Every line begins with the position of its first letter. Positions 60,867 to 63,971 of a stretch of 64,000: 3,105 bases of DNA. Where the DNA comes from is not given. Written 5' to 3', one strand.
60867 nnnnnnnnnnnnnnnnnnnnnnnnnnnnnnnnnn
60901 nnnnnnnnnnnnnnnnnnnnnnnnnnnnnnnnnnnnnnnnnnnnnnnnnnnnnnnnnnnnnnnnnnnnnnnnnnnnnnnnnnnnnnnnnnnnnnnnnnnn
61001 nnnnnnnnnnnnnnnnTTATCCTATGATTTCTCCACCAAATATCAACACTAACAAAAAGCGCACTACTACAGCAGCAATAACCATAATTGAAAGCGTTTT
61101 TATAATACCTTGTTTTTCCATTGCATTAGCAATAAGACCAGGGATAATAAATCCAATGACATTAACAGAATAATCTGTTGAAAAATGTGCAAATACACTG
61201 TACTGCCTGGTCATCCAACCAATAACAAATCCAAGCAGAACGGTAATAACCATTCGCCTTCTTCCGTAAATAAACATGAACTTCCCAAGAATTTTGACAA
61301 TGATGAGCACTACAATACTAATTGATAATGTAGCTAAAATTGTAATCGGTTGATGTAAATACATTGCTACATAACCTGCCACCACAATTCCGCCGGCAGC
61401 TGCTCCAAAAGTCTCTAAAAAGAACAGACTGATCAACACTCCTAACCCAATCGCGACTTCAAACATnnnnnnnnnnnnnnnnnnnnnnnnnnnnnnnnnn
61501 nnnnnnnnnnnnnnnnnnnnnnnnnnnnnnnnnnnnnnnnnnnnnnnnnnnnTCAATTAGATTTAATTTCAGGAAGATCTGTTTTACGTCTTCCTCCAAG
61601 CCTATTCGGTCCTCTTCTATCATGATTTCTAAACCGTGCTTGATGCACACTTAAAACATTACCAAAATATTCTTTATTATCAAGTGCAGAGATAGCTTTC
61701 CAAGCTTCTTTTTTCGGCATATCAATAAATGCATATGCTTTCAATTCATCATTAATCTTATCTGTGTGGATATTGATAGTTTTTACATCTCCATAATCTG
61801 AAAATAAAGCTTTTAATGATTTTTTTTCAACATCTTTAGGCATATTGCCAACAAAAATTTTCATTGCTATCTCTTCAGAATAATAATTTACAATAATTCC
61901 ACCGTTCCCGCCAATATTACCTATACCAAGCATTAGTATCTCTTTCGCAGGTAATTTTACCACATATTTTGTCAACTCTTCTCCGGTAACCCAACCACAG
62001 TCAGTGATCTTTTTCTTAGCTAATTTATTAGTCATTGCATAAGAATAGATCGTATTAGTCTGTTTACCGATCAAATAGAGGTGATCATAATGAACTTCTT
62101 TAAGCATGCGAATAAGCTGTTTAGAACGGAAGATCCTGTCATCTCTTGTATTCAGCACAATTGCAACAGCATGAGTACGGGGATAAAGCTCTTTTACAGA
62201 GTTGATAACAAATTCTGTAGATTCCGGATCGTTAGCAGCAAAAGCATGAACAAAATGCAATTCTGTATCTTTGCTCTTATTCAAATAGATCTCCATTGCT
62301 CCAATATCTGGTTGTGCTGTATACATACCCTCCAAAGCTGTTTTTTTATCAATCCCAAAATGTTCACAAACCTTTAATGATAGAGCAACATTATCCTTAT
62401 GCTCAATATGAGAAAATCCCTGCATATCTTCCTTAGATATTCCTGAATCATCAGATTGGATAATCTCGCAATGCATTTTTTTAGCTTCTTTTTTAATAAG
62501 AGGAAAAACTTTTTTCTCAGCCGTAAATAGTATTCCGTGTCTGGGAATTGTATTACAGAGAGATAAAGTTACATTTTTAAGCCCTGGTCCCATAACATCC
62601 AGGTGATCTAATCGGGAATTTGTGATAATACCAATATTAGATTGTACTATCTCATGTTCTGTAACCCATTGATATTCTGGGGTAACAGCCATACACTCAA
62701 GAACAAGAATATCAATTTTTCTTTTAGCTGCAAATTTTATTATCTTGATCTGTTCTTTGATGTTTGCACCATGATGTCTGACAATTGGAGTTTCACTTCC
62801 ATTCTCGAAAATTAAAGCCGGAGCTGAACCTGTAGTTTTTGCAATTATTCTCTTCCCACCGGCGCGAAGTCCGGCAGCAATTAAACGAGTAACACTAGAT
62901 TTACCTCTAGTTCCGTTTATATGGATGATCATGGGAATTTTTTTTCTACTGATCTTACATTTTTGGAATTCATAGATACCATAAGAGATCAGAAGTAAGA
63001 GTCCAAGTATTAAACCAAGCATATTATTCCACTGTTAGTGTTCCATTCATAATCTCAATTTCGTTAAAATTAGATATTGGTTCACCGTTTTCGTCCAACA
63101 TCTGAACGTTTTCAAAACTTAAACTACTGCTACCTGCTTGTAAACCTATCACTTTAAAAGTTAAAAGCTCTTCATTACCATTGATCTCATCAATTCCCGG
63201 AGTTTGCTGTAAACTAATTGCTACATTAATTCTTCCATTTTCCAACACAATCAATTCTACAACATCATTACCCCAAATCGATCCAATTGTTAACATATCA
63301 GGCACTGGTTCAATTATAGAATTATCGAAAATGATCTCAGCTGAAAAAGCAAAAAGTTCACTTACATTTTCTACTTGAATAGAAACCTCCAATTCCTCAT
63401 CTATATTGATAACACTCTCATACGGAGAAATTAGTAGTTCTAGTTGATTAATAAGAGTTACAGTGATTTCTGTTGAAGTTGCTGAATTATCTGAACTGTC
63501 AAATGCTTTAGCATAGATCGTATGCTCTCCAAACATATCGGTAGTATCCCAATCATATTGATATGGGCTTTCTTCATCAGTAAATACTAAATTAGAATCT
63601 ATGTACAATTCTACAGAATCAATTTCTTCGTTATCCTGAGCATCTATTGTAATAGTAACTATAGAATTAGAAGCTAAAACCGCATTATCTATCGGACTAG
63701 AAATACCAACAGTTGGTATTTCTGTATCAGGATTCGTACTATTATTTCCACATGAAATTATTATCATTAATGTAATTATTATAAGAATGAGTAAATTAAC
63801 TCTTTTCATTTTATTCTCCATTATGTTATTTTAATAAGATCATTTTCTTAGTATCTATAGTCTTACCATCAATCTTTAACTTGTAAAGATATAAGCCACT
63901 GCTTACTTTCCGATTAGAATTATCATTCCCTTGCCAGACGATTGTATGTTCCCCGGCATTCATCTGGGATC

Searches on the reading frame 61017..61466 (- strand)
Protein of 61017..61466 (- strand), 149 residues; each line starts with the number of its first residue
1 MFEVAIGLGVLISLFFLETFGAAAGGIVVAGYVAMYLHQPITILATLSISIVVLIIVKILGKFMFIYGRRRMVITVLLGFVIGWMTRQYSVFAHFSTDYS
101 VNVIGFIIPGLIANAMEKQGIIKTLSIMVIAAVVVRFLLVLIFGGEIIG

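Call 61: search_protein_families(library=pfam, proteins=[window:61017-61466:-], max_evalue=0.001)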
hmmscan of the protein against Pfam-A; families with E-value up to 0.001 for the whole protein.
window:61017-61466:- (149 aa): 1 family
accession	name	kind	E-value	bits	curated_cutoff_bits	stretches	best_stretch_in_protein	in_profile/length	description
PF14102.11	Caps_synth_CapC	-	5.9e-33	114.3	27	1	8-125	1-119/119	Capsule biosynthesis CapC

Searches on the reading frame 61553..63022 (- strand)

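Call 61: search_protein_families(library=pfam, proteins=[window:61553-63022:-], max_evalue=0.001)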
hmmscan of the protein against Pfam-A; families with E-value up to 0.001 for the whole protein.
window:61553-63022:- (489 aa): 2 families
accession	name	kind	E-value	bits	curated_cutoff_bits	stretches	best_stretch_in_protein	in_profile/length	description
PF00076.28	RRM_1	-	3.6e-14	52.8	20.7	1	389-457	1-69/70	RNA recognition motif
PF08245.18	Mur_ligase_M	-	7.2e-09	36.3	24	1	35-215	1-169/200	Mur ligase middle domain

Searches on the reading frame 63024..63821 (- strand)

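Call 61: search_protein_families(library=pfam, proteins=[window:63024-63821:-], max_evalue=0.001)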
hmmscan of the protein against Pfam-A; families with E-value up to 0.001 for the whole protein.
window:63024-63821:- (265 aa): 2 families
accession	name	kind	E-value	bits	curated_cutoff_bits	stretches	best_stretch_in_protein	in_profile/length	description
PF17957.7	Big_7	-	4.6e-18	66.1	24.1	1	36-104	1-70/70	Bacterial Ig domain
PF00963.24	Cohesin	-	0.00027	21.6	24.1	0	141-245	13-123/139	Cohesin domain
